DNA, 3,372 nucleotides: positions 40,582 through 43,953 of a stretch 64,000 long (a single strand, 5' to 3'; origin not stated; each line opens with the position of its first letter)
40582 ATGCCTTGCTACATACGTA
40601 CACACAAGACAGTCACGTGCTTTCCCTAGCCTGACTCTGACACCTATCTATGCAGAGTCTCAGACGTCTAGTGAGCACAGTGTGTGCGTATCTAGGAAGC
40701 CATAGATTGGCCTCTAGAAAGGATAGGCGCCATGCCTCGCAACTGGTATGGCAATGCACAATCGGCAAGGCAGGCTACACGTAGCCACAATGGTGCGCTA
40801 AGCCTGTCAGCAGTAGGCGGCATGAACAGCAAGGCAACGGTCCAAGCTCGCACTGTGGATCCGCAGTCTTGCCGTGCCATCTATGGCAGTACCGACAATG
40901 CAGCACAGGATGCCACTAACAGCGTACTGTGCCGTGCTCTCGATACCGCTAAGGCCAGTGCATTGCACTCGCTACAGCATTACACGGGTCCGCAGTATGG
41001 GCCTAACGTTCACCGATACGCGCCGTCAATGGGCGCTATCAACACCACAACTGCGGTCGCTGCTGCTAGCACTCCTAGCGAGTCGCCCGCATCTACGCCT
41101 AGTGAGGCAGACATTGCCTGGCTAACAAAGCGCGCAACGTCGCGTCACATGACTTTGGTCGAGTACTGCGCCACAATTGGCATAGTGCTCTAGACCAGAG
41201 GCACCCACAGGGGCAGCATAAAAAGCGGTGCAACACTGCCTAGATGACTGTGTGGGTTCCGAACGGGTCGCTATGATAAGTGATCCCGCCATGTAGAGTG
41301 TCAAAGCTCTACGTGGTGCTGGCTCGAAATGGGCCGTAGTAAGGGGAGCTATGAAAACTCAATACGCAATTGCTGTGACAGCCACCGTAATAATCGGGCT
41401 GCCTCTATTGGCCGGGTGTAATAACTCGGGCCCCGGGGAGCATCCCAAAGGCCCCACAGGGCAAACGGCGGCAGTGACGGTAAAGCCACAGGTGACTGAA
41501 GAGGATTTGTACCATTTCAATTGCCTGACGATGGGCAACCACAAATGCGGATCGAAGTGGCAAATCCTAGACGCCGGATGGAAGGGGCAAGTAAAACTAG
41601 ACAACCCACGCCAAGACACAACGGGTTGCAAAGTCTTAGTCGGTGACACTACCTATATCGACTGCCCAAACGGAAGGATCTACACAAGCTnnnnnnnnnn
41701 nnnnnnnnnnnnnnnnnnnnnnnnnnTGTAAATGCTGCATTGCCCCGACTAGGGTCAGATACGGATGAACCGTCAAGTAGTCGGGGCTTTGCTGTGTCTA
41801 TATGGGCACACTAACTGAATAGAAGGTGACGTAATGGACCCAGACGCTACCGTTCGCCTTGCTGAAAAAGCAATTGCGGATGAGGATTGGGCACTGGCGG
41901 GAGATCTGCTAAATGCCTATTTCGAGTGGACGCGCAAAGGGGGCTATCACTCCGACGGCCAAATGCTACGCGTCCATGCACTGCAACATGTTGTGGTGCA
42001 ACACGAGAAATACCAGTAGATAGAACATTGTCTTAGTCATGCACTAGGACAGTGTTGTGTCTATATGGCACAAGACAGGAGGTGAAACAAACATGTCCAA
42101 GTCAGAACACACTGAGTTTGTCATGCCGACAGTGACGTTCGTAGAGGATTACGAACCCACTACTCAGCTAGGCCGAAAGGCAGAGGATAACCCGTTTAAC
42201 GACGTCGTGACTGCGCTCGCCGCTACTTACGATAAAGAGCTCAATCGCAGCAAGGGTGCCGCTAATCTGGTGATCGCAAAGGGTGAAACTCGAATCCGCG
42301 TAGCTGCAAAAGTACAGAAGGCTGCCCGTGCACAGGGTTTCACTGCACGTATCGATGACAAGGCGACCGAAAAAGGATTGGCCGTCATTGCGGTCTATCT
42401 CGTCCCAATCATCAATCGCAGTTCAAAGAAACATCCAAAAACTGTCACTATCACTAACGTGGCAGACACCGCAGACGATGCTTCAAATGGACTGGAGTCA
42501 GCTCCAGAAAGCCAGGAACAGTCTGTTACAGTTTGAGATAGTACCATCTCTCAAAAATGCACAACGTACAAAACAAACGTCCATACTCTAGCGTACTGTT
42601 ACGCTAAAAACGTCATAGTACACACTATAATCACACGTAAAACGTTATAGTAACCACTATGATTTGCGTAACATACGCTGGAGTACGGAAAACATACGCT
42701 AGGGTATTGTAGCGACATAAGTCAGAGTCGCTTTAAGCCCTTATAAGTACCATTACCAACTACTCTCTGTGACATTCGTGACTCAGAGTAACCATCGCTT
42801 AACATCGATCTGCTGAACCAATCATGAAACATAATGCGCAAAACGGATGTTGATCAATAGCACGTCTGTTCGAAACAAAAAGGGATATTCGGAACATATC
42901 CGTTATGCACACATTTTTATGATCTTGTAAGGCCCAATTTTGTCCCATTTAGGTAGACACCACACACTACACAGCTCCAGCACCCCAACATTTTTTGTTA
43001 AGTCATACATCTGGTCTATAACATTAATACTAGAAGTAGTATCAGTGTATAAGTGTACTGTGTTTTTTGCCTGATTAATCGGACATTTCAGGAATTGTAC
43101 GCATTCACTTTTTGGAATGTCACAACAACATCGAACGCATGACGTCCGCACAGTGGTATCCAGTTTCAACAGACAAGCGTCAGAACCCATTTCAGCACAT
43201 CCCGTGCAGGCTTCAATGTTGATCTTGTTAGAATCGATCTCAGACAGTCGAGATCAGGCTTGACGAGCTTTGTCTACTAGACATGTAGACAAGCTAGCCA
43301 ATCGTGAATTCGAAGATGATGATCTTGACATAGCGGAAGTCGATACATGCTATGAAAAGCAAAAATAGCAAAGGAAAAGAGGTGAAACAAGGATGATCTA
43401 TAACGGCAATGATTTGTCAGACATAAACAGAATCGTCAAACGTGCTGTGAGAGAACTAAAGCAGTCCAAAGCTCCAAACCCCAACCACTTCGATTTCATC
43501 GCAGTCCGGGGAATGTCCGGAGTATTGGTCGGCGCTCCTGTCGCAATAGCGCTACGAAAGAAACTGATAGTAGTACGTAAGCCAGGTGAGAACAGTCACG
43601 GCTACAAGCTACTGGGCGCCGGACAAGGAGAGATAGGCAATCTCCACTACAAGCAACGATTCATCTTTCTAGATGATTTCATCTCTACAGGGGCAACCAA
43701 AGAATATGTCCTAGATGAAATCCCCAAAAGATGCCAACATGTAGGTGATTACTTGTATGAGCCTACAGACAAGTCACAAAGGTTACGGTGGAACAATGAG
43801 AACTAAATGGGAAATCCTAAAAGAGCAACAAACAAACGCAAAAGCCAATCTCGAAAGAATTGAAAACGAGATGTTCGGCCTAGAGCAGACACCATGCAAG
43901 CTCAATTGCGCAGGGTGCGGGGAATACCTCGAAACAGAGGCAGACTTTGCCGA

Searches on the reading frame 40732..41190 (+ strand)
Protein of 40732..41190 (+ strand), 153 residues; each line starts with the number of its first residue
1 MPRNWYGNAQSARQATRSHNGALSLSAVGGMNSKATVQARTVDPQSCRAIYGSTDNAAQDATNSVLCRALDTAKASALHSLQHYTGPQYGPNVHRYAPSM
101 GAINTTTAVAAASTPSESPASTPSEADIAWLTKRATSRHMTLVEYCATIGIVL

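Call 19: search_protein_families(library=phrogs, proteins=[window:40732-41190:+], max_evalue=0.01)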
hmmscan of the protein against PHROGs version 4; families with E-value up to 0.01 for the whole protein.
window:40732-41190:+ (153 aa): 0 families

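Call 34: search_protein_families(library=pfam, proteins=[window:40732-41190:+], max_evalue=0.01)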
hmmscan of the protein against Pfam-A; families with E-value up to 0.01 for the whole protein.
window:40732-41190:+ (153 aa): 0 families

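Call 86: search_protein_families(library=phrogs, proteins=[window:40732-41190:+], max_evalue=0.01)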
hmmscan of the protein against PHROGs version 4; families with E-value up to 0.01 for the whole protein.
window:40732-41190:+ (153 aa): 0 families

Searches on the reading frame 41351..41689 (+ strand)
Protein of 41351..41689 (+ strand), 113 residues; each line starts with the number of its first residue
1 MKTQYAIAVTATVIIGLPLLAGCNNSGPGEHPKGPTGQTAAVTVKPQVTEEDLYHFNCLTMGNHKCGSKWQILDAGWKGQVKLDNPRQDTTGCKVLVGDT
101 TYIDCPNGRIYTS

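Call 19: search_protein_families(library=phrogs, proteins=[window:41351-41689:+], max_evalue=0.01)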
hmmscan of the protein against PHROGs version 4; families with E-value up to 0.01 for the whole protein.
window:41351-41689:+ (113 aa): 1 family
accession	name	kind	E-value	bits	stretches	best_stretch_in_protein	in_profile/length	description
phrog_1148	-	unknown function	0.00013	23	1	12-68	23-82/134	-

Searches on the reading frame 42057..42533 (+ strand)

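Call 19: search_protein_families(library=phrogs, proteins=[window:42057-42533:+], max_evalue=0.01)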
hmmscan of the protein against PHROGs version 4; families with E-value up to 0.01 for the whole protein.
window:42057-42533:+ (159 aa): 0 families

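Call 34: search_protein_families(library=pfam, proteins=[window:42057-42533:+], max_evalue=0.01)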
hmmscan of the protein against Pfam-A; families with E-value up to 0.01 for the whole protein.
window:42057-42533:+ (159 aa): 1 family
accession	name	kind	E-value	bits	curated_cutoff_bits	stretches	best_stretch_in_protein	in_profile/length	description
PF03245.18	Phage_lysis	-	0.00053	20.7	25.4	1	50-106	32-91/126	Bacteriophage Rz lysis protein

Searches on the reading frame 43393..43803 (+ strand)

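Call 19: search_protein_families(library=phrogs, proteins=[window:43393-43803:+], max_evalue=0.01)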
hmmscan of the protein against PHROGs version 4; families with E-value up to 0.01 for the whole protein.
window:43393-43803:+ (137 aa): 2 families
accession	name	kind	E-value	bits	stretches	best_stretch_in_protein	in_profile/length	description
phrog_2068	-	other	5e-10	40.2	1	32-114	61-135/182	phosphoribosyl transferase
phrog_33125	-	unknown function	0.0085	16.8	0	32-110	40-121/202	-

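Call 88: search_protein_families(library=pfam, proteins=[window:43393-43803:+], max_evalue=0.05)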
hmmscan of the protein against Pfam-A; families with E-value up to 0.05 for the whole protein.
window:43393-43803:+ (137 aa): 0 families
